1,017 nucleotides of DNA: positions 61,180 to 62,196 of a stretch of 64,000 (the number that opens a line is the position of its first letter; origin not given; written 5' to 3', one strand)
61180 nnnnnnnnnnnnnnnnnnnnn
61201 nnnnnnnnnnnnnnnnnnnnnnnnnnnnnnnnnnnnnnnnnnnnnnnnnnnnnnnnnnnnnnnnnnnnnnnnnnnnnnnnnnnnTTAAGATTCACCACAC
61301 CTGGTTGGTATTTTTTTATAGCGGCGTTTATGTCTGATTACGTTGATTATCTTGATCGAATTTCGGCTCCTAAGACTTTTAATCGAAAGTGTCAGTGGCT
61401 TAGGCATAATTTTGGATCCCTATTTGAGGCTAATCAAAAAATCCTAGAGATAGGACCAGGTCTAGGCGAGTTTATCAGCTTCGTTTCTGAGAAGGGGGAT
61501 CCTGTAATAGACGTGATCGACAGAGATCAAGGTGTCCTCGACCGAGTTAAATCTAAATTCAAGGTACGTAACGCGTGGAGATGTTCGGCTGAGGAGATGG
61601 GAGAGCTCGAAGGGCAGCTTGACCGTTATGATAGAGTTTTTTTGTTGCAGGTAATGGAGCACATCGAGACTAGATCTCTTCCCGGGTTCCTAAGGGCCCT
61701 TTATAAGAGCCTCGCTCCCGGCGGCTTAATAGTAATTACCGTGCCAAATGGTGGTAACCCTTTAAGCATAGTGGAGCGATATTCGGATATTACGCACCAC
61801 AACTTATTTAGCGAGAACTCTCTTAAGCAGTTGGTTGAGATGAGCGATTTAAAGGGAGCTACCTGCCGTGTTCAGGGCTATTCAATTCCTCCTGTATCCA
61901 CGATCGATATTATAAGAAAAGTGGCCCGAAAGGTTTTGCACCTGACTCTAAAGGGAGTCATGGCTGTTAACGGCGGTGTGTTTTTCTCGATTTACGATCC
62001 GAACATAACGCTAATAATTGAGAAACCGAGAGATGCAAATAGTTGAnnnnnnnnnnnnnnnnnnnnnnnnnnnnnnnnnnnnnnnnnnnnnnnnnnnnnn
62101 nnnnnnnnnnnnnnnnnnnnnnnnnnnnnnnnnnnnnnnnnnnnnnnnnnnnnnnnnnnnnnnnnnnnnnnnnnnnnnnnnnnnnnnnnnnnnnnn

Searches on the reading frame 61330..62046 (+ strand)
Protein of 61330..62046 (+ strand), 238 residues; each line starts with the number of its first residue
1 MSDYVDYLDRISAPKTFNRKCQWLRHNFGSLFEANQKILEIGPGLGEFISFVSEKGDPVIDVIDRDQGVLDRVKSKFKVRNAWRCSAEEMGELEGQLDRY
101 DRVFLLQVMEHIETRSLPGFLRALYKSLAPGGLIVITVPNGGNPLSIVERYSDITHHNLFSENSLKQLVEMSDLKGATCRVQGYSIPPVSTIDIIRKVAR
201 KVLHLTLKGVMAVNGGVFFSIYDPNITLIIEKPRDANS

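Call 95: search_protein_families(library=pfam, proteins=[window:61330-62046:+], max_evalue=0.0001)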
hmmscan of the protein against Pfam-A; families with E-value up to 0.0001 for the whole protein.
window:61330-62046:+ (238 aa): 4 families
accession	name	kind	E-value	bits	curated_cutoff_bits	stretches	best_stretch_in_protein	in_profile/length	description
PF13489.12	Methyltransf_23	-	3.9e-16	59.6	27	1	21-175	9-160/164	Methyltransferase domain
PF13649.12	Methyltransf_25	-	1.6e-08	35.6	27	1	38-132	1-97/97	Methyltransferase domain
PF08242.18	Methyltransf_12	-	1.6e-08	35.6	30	1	39-134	1-98/98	Methyltransferase domain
PF08241.18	Methyltransf_11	-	9e-07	29.9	21.2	1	39-136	1-95/95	Methyltransferase domain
